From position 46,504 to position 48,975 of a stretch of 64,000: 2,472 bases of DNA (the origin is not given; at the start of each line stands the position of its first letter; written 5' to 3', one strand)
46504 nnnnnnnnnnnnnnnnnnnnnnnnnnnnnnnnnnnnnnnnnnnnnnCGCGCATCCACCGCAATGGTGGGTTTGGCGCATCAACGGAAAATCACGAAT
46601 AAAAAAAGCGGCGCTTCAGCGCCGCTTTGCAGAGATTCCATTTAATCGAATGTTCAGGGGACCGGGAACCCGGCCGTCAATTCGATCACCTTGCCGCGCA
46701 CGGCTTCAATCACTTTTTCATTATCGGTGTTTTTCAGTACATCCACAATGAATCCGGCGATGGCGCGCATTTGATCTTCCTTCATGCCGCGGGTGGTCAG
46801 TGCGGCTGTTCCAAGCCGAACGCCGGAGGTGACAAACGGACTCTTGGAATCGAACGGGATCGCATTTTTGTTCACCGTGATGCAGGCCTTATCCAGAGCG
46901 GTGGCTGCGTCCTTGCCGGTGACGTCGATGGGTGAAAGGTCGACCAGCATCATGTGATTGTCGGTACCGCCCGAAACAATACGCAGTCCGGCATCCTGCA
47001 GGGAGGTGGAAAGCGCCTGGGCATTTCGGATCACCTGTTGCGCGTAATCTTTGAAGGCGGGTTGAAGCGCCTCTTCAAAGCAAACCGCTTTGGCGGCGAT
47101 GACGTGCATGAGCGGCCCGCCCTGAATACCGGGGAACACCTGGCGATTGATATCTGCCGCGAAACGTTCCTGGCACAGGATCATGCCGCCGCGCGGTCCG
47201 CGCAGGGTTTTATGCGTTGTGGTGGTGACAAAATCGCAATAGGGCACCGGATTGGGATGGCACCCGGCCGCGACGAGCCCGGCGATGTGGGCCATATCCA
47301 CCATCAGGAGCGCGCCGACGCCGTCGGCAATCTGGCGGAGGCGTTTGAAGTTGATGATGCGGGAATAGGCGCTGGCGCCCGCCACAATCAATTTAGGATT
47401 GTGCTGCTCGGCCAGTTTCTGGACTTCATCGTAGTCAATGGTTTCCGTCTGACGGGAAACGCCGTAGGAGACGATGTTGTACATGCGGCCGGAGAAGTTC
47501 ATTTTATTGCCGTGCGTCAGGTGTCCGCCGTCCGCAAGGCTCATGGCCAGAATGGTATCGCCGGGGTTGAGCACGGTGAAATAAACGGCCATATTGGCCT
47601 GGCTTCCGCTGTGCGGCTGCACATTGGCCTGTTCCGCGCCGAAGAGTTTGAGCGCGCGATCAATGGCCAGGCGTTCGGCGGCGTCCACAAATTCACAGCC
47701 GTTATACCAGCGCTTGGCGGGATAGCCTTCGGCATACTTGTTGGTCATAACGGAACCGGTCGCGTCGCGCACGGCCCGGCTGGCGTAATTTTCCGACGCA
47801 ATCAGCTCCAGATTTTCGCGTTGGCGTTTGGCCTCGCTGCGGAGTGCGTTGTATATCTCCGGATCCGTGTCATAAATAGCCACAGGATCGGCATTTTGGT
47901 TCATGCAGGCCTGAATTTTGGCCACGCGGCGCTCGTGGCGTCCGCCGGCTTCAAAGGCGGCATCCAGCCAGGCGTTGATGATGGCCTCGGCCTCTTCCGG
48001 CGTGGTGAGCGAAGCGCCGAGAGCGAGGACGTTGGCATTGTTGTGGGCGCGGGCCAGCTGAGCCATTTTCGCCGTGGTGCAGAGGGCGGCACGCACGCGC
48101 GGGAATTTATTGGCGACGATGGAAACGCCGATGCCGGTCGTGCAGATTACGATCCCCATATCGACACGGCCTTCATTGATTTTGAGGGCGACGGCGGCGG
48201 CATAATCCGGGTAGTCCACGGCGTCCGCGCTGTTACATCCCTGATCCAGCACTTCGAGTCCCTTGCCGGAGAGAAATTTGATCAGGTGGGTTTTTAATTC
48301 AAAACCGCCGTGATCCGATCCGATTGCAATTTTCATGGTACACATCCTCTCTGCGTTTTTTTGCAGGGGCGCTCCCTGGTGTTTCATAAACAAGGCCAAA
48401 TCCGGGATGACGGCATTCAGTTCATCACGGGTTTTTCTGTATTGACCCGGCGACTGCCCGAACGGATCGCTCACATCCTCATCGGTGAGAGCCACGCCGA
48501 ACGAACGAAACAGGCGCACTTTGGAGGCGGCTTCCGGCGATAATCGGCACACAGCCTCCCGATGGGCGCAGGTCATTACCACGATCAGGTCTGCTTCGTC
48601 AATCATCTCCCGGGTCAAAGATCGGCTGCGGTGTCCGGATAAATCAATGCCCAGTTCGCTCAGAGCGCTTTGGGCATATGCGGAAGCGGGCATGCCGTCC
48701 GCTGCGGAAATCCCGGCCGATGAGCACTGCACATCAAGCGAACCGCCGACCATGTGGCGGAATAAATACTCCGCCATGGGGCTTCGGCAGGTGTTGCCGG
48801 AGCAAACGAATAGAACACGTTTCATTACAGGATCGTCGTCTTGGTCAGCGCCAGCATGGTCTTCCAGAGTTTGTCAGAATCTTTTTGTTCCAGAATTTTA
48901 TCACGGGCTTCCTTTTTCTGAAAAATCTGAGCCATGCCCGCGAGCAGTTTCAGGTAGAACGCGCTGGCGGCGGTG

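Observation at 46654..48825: Single ORF fusing a low-molecular-weight tyrosine phosphatase, RpiB and full-length serine hydroxymethyltransferase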

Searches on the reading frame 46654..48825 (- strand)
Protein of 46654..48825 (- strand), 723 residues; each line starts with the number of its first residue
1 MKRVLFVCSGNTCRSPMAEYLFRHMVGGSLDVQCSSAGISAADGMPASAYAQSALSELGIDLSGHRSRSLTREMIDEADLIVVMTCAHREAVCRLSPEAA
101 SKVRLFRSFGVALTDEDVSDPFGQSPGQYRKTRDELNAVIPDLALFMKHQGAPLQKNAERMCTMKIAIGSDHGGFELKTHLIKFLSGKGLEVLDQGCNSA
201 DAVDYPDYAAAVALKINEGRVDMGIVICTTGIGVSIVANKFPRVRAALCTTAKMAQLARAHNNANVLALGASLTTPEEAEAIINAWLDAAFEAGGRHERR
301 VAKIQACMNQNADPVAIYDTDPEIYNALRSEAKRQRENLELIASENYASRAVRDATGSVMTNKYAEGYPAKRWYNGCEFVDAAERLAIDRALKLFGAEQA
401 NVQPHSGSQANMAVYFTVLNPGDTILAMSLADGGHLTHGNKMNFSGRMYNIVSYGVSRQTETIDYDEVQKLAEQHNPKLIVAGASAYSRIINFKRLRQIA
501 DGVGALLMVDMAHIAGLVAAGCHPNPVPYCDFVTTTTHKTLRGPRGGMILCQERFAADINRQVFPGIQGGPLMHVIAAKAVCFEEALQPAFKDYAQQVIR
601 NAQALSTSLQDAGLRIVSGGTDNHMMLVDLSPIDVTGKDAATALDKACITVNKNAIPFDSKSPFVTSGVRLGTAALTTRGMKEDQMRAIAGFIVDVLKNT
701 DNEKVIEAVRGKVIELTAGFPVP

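Call 3: search_protein_families(library=pfam, proteins=[window:46654-48825:-], max_evalue=0.01)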
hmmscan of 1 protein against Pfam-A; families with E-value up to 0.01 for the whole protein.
window:46654-48825:- (723 aa): 5 families
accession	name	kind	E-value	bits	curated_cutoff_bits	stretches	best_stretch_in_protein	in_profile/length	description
PF00464.25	SHMT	-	4.6e-168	559.4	27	1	319-693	3-399/399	Serine hydroxymethyltransferase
PF02502.23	LacAB_rpiB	-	5.8e-55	185.5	24.7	1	166-304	1-138/138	Ribose/Galactose Isomerase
PF01451.26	LMWPc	-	1e-32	113.7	23.2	1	4-143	1-143/144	Low molecular weight phosphotyrosine protein phosphatase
PF00155.27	Aminotran_1_2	-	3e-11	43.6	19.7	1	393-682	53-355/361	Aminotransferase class I and II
PF01212.27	Beta_elim_lyase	-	3.8e-06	26.9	27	1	389-627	39-284/288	Beta-eliminating lyase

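Call 4: search_protein_families(library=ncbifam, proteins=[window:46654-48825:-], max_evalue=0.01)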
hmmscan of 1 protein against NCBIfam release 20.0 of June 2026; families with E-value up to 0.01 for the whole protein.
window:46654-48825:- (723 aa): 28 families (the best 25 are shown)
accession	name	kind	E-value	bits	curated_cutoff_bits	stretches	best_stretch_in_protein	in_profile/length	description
NF000586.1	PRK00011.1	subfamily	3.9e-195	648.3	335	1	321-722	1-403/404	serine hydroxymethyltransferase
NF010094.0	PRK13580.1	equivalog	4.9e-149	497.1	735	2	424-707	170-455/496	glycine hydroxymethyltransferase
NF004051.0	PRK05571.1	subfamily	1.2e-55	187.4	135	1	164-308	2-146/149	ribose-5-phosphate isomerase B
TIGR00689.1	rpiB_lacA_lacB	subfamily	3.4e-53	179.4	88.3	1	166-307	1-142/145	RpiB/LacA/LacB family sugar-phosphate isomerase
TIGR01120.1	rpiB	equivalog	2.1e-50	170.4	138.65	1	165-306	1-141/143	ribose 5-phosphate isomerase B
TIGR02133.1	RPI_actino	equivalog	4.8e-38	130.4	168.2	1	164-305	1-143/148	ribose-5-phosphate isomerase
TIGR04506.1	F_threo_transal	equivalog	2.9e-36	125.4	650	1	331-710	13-395/609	fluorothreonine transaldolase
NF006381.0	PRK08622.1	equivalog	1e-31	110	234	1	164-313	1-150/171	galactose-6-phosphate isomerase subunit LacB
NF051858.1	EryPhIsonDerIRhiz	equivalog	2.9e-28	98.8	240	1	164-306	1-145/150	D-erythrulose-4-phosphate isomerase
TIGR01119.1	lacB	equivalog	6.5e-25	87.8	312.55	1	164-313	1-150/171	galactose-6-phosphate isomerase subunit LacB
NF006380.0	PRK08621.1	equivalog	7.4e-25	88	164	1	164-302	1-136/142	galactose-6-phosphate isomerase subunit LacA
NF009258.0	PRK12615.1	equivalog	3.2e-22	79.2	325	1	164-313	1-150/171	galactose-6-phosphate isomerase subunit LacB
NF008486.0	PRK11391.1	equivalog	2.1e-20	73.7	247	1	3-132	8-131/148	phosphotyrosine-protein phosphatase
NF007520.0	PRK10126.1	equivalog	7.7e-20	71.8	243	1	2-140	3-128/147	low molecular weight protein-tyrosine-phosphatase Wzb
TIGR01118.1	lacA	equivalog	3.1e-18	66.3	181.1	1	164-303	1-137/141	galactose-6-phosphate isomerase subunit LacA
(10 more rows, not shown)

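Call 5: find_homologous_proteins(query=window:46654-48825:-, max_evalue=1e-10)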
Query window:46654-48825:- (723 aa): 8000 proteins with E <= 1e-10 among 8000 candidates; the best 120 are listed.
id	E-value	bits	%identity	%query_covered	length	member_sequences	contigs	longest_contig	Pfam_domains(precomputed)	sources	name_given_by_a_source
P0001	0.0e+0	1184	92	78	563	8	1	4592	PF00464.26,PF00155.28,PF02502.24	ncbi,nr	ncbi:MAG: ribose 5-phosphate isomerase B [Kiritimatiellae bacterium]|nr:ribose 5-phosphate isomerase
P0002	0.0e+0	1132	69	100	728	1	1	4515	PF00464.26,PF00155.28,PF02502.24,PF01451.28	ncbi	-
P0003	0.0e+0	1116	68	100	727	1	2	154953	PF00464.26,PF00155.28,PF02502.24,PF01451.28,PF01212.28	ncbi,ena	-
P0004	0.0e+0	1104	72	93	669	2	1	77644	PF00464.26,PF00155.28,PF02502.24,PF01451.28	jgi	jgi:RpiB/LacA/LacB family sugar-phosphate isomerase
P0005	0.0e+0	1102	67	100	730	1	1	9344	PF00464.26,PF00155.28,PF02502.24,PF01451.28,PF01212.28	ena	-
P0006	0.0e+0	1102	66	100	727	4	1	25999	PF00464.26,PF00155.28,PF02502.24,PF01451.28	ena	-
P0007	0.0e+0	1100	68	100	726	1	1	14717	PF00464.26,PF00155.28,PF02502.24,PF01451.28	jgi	jgi:glycine hydroxymethyltransferase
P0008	0.0e+0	1093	69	98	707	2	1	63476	PF00464.26,PF00155.28,PF02502.24,PF01451.28,PF01212.28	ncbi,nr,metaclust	ncbi:MAG: ribose 5-phosphate isomerase B [Lentisphaerae bacterium GWF2_57_35]|nr:MAG: ribose 5-phosp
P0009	0.0e+0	1092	67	100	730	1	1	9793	PF00464.26,PF00155.28,PF02502.24,PF01451.28,PF01212.28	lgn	-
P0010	0.0e+0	1092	68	100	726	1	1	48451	PF00464.26,PF00155.28,PF02502.24,PF01451.28,PF01212.28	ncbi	-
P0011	0.0e+0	1090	66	100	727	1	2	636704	PF00464.26,PF00155.28,PF02502.24,PF01451.28,PF01212.28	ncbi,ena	-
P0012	0.0e+0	1089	66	100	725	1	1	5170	PF00464.26,PF00155.28,PF02502.24,PF01451.28,PF01212.28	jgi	jgi:glycine hydroxymethyltransferase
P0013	0.0e+0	1087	66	100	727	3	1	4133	PF00464.26,PF00155.28,PF02502.24,PF01451.28,PF01212.28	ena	-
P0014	0.0e+0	1086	67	100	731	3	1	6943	PF00464.26,PF00155.28,PF02502.24,PF01451.28,PF01212.28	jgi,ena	-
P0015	0.0e+0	1084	66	100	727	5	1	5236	PF00464.26,PF00155.28,PF02502.24,PF01451.28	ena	-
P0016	0.0e+0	1083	68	98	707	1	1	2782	PF00464.26,PF00155.28,PF02502.24,PF01451.28,PF01212.28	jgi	jgi:RpiB/LacA/LacB family sugar-phosphate isomerase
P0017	0.0e+0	1082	66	100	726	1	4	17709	PF00464.26,PF00155.28,PF02502.24,PF01451.28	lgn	-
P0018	0.0e+0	1079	67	100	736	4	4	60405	PF00464.26,PF00155.28,PF02502.24,PF01451.28,PF01212.28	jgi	-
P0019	0.0e+0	1076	66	100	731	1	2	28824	PF00464.26,PF00155.28,PF02502.24,PF01451.28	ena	-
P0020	0.0e+0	1075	65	100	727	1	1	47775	PF00464.26,PF00155.28,PF02502.24,PF01451.28,PF01212.28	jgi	jgi:glycine hydroxymethyltransferase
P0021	0.0e+0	1075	66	100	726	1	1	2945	PF00464.26,PF00155.28,PF02502.24,PF01451.28,PF01212.28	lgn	-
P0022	0.0e+0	1075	66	100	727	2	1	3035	PF00464.26,PF00155.28,PF02502.24,PF01451.28,PF01212.28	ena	-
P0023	0.0e+0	1074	67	98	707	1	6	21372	PF00464.26,PF00155.28,PF02502.24,PF01451.28,PF01212.28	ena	-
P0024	0.0e+0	1073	67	98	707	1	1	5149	PF00464.26,PF00155.28,PF02502.24,PF01451.28,PF01212.28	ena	-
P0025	0.0e+0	1073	66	100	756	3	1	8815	PF00464.26,PF00155.28,PF02502.24,PF01451.28,PF01212.28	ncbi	-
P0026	0.0e+0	1073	66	100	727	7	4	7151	PF00464.26,PF00155.28,PF02502.24,PF01451.28,PF01212.28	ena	-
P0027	0.0e+0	1072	67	98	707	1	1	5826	PF00464.26,PF00155.28,PF02502.24,PF01451.28,PF01212.28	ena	-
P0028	0.0e+0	1072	66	100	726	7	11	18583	PF00464.26,PF00155.28,PF02502.24,PF01451.28,PF01212.28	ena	-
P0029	0.0e+0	1071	65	100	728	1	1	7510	PF00464.26,PF00155.28,PF02502.24,PF01451.28,PF01212.28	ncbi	-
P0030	0.0e+0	1070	65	100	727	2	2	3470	PF00464.26,PF00155.28,PF02502.24,PF01451.28,PF01212.28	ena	-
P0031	0.0e+0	1070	65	100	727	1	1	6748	PF00464.26,PF00155.28,PF02502.24,PF01451.28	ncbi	-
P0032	0.0e+0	1069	67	98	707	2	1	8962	PF00464.26,PF00155.28,PF02502.24,PF01451.28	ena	-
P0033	0.0e+0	1067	65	100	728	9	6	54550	PF00464.26,PF00155.28,PF02502.24,PF01451.28,PF01212.28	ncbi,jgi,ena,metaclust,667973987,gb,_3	metaclust:\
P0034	0.0e+0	1067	64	100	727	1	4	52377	PF00464.26,PF00155.28,PF02502.24,PF01451.28,PF01212.28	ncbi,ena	-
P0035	0.0e+0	1065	65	100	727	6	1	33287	PF00464.26,PF00155.28,PF02502.24,PF01451.28,PF01212.28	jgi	jgi:RpiB/LacA/LacB family sugar-phosphate isomerase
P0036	0.0e+0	1064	66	100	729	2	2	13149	PF00464.26,PF00155.28,PF02502.24,PF01451.28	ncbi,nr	ncbi:MAG: ribose 5-phosphate isomerase B [Verrucomicrobia bacterium]|nr:ribose 5-phosphate isomerase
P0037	0.0e+0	1063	65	100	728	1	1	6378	PF00464.26,PF00155.28,PF02502.24,PF01451.28,PF01212.28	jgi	jgi:glycine hydroxymethyltransferase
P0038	0.0e+0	1062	66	100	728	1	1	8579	PF00464.26,PF00155.28,PF02502.24,PF01451.28,PF01212.28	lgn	-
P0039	0.0e+0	1062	65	100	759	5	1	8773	PF00464.26,PF00155.28,PF02502.24,PF01451.28,PF01212.28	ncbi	-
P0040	0.0e+0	1058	64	100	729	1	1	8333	PF00464.26,PF00155.28,PF02502.24,PF01451.28,PF01212.28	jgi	-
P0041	0.0e+0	1058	65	100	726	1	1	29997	PF00464.26,PF00155.28,PF02502.24,PF01451.28,PF01212.28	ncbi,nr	ncbi:MAG: ribose 5-phosphate isomerase B [Verrucomicrobia bacterium]|nr:ribose 5-phosphate isomerase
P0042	0.0e+0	1057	66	100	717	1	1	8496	PF00464.26,PF00155.28,PF02502.24,PF01451.28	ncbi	-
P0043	0.0e+0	1055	64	100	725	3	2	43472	PF00464.26,PF00155.28,PF02502.24,PF01451.28,PF01212.28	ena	-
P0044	0.0e+0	1051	64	100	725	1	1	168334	PF00464.26,PF00155.28,PF02502.24,PF01451.28,PF01212.28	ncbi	-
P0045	0.0e+0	1049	67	98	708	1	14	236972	PF00464.26,PF00155.28,PF02502.24,PF01451.28,PF01212.28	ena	-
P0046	0.0e+0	1049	64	100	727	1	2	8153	PF00464.26,PF00155.28,PF02502.24,PF01451.28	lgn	-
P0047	0.0e+0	1048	65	100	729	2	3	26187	PF00464.26,PF00155.28,PF02502.24,PF01451.28,PF01212.28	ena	-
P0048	0.0e+0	1048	66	98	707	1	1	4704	PF00464.26,PF00155.28,PF02502.24,PF01451.28,PF01212.28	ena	-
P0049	0.0e+0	1046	64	100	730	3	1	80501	PF00464.26,PF00155.28,PF02502.24,PF01451.28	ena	-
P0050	0.0e+0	1046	65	100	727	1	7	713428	PF00464.26,PF00155.28,PF02502.24,PF01451.28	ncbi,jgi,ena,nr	ncbi:MAG TPA: ribose 5-phosphate isomerase B [Kiritimatiellia bacterium]|nr:ribose 5-phosphate isome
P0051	0.0e+0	1045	66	97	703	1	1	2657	PF00464.26,PF00155.28,PF02502.24,PF01451.28,PF01212.28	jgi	jgi:glycine hydroxymethyltransferase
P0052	0.0e+0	1044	65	98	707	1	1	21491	PF00464.26,PF00155.28,PF02502.24,PF01451.28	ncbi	-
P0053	0.0e+0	1042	63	100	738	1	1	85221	PF00464.26,PF00155.28,PF02502.24,PF01451.28,PF01212.28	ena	-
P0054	0.0e+0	1040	81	77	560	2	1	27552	PF00464.26,PF00155.28,PF02502.24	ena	-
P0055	0.0e+0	1039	65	98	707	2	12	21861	PF00464.26,PF00155.28,PF02502.24,PF01451.28,PF01212.28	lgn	-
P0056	0.0e+0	1036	67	98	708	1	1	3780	PF00464.26,PF00155.28,PF02502.24,PF01451.28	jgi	-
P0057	0.0e+0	1032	66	98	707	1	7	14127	PF00464.26,PF00155.28,PF02502.24,PF01451.28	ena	-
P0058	0.0e+0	1031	80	77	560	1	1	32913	PF00464.26,PF00155.28,PF02502.24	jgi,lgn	jgi:glycine hydroxymethyltransferase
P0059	0.0e+0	1028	64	100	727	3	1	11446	PF00464.26,PF00155.28,PF02502.24,PF01451.28,PF01212.28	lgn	-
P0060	0.0e+0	1028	65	100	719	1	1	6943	PF00464.26,PF00155.28,PF02502.24,PF01451.28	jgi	-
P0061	0.0e+0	1027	80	77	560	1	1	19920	PF00464.26,PF00155.28,PF02502.24,PF01212.28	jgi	-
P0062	0.0e+0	1025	65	100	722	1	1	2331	PF00464.26,PF00155.28,PF02502.24,PF01451.28,PF01212.28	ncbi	-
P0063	0.0e+0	1024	69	90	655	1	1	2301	PF00464.26,PF00155.28,PF02502.24,PF01451.28,PF01212.28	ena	-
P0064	0.0e+0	1024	63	100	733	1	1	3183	PF00464.26,PF00155.28,PF02502.24,PF01451.28,PF01212.28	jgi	jgi:RpiB/LacA/LacB family sugar-phosphate isomerase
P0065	0.0e+0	1023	67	94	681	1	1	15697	PF00464.26,PF00155.28,PF02502.24,PF01451.28,PF01212.28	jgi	-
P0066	0.0e+0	1021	63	100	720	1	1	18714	PF00464.26,PF00155.28,PF02502.24,PF01451.28,PF01212.28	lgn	-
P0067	0.0e+0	1020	63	100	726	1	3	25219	PF00464.26,PF00155.28,PF02502.24,PF01451.28,PF01212.28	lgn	-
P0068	0.0e+0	1019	63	100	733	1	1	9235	PF00464.26,PF00155.28,PF02502.24,PF01451.28,PF01212.28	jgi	-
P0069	0.0e+0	1017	64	98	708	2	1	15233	PF00464.26,PF00155.28,PF02502.24,PF01451.28,PF01212.28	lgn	-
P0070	0.0e+0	1017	63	100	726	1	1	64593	PF00464.26,PF00155.28,PF02502.24,PF01451.28,PF01212.28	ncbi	ncbi:MAG: ribose 5-phosphate isomerase B [bacterium]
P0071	0.0e+0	1016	65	98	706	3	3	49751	PF00464.26,PF00155.28,PF02502.24,PF01451.28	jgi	jgi:RpiB/LacA/LacB family sugar-phosphate isomerase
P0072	0.0e+0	1015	63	100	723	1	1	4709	PF00464.26,PF00155.28,PF02502.24,PF01451.28,PF01212.28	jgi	jgi:RpiB/LacA/LacB family sugar-phosphate isomerase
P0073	0.0e+0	1013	63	100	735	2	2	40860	PF00464.26,PF00155.28,PF02502.24,PF01451.28,PF01212.28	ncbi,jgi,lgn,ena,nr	ncbi:MAG TPA: ribose 5-phosphate isomerase B [Lentisphaerae bacterium]|nr:ribose 5-phosphate isomera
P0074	0.0e+0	1011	62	100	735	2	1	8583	PF00464.26,PF00155.28,PF02502.24,PF01451.28,PF01212.28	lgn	-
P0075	0.0e+0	1011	63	100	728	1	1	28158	PF00464.26,PF00155.28,PF02502.24,PF01451.28,PF01212.28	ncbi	-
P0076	0.0e+0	1011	63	100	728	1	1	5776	PF00464.26,PF00155.28,PF02502.24,PF01451.28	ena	-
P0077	0.0e+0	1011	63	100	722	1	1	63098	PF00464.26,PF00155.28,PF02502.24,PF01451.28,PF01212.28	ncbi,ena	-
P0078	6.6e-298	1008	65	98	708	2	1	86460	PF00464.26,PF00155.28,PF02502.24,PF01451.28,PF01212.28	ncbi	-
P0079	1.2e-297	1007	63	100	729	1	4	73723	PF00464.26,PF00155.28,PF02502.24,PF01451.28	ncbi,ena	-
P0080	2.7e-297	1006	62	100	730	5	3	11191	PF00464.26,PF00155.28,PF02502.24,PF01451.28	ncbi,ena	-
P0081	1.1e-296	1004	64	100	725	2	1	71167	PF00464.26,PF00155.28,PF02502.24,PF01451.28,PF01212.28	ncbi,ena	-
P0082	1.6e-296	1004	71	86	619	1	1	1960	PF00464.26,PF00155.28,PF02502.24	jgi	jgi:glycine hydroxymethyltransferase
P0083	1.6e-296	1003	63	100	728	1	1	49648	PF00464.26,PF00155.28,PF02502.24,PF01451.28,PF01212.28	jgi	jgi:glycine hydroxymethyltransferase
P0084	1.8e-296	1003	63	100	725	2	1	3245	PF00464.26,PF00155.28,PF02502.24,PF01451.28,PF01212.28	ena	-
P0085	4.2e-296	1002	68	89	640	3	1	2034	PF00464.26,PF00155.28,PF02502.24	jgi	jgi:glycine hydroxymethyltransferase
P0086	4.7e-296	1002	62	100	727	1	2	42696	PF00464.26,PF00155.28,PF02502.24,PF01451.28,PF01212.28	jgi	jgi:RpiB/LacA/LacB family sugar-phosphate isomerase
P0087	1.0e-295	1001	63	100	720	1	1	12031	PF00464.26,PF00155.28,PF02502.24,PF01451.28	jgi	-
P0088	1.8e-295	1000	62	100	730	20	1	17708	PF00464.26,PF00155.28,PF02502.24,PF01451.28,PF01212.28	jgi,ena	-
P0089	2.6e-295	1000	63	100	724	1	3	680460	PF00464.26,PF00155.28,PF02502.24,PF01451.28,PF01212.28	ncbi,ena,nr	ncbi:MAG TPA: ribose 5-phosphate isomerase B [Kiritimatiellia bacterium]|nr:ribose 5-phosphate isome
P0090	2.8e-295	999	62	100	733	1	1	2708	PF00464.26,PF00155.28,PF02502.24,PF01451.28,PF01212.28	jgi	-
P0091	3.4e-295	999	63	100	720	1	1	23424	PF00464.26,PF00155.28,PF02502.24,PF01451.28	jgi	jgi:glycine hydroxymethyltransferase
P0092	9.9e-295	998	63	100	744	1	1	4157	PF00464.26,PF00155.28,PF02502.24,PF01451.28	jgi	-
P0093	3.5e-294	996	62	98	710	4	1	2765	PF00464.26,PF00155.28,PF02502.24,PF01451.28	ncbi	-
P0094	1.0e-293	994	61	100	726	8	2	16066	PF00464.26,PF00155.28,PF02502.24,PF01451.28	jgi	jgi:RpiB/LacA/LacB family sugar-phosphate isomerase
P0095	2.1e-293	993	62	100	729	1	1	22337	PF00464.26,PF00155.28,PF02502.24,PF01451.28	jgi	jgi:RpiB/LacA/LacB family sugar-phosphate isomerase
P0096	2.4e-293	993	62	100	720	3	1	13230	PF00464.26,PF00155.28,PF02502.24,PF01451.28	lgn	-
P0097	4.0e-293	992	62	100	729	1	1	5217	PF00464.26,PF00155.28,PF02502.24,PF01451.28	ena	-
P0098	4.0e-293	992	63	100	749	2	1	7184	PF00464.26,PF00155.28,PF02502.24,PF01451.28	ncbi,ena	-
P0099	5.2e-293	992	62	99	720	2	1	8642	PF00464.26,PF00155.28,PF02502.24,PF01451.28,PF01212.28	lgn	-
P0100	5.3e-293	992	63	100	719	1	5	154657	PF00464.26,PF00155.28,PF02502.24,PF01451.28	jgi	-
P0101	5.8e-293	992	62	100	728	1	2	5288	PF00464.26,PF00155.28,PF02502.24,PF01451.28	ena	-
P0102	7.2e-293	991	63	100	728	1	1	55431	PF00464.26,PF00155.28,PF02502.24,PF01451.28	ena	-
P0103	9.8e-293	991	62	100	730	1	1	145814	PF00464.26,PF00155.28,PF02502.24,PF01451.28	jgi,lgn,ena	-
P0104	6.8e-292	988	62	100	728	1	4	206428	PF00464.26,PF00155.28,PF02502.24,PF01451.28,PF01212.28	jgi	jgi:glycine hydroxymethyltransferase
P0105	9.4e-292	988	63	98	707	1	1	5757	PF00464.26,PF00155.28,PF02502.24,PF01451.28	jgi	jgi:RpiB/LacA/LacB family sugar-phosphate isomerase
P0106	2.3e-291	986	63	100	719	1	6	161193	PF00464.26,PF00155.28,PF02502.24,PF01451.28,PF01212.28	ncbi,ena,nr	ncbi:MAG TPA: ribose 5-phosphate isomerase B [Kiritimatiellia bacterium]|nr:ribose 5-phosphate isome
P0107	7.1e-291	985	61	100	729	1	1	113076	PF00464.26,PF00155.28,PF02502.24,PF01451.28,PF01212.28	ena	-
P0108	7.5e-291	985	62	100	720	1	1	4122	PF00464.26,PF00155.28,PF02502.24,PF01451.28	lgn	-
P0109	9.3e-291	984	62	97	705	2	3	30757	PF00464.26,PF00155.28,PF02502.24,PF01451.28,PF01212.28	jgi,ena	-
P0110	9.8e-291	984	63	98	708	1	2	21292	PF00464.26,PF00155.28,PF02502.24,PF01451.28,PF01212.28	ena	-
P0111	2.8e-290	983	61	100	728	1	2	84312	PF00464.26,PF00155.28,PF02502.24,PF01451.28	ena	-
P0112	3.4e-290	983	61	100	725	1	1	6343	PF00464.26,PF00155.28,PF02502.24,PF01451.28,PF01212.28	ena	-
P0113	4.7e-290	982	61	100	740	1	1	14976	PF00464.26,PF00155.28,PF02502.24,PF01451.28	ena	-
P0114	2.6e-289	980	76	77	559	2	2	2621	PF00464.26,PF00155.28,PF02502.24,PF01212.28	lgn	-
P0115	3.6e-289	979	63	98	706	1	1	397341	PF00464.26,PF00155.28,PF02502.24,PF01451.28,PF01212.28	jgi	-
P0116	5.7e-289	979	61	100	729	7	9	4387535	PF00464.26,PF00155.28,PF02502.24,PF00266.26,PF01451.28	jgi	jgi:glycine hydroxymethyltransferase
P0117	1.3e-288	977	64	98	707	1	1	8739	PF00464.26,PF00155.28,PF02502.24,PF01451.28,PF01212.28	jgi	jgi:RpiB/LacA/LacB family sugar-phosphate isomerase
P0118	1.5e-288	977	62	100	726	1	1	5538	PF00464.26,PF00155.28,PF02502.24,PF01451.28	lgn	-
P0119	3.2e-287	973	61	99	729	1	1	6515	PF00464.26,PF02502.24,PF01451.28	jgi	jgi:glycine hydroxymethyltransferase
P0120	3.4e-287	973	61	100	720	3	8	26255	PF00464.26,PF00155.28,PF02502.24,PF01451.28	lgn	-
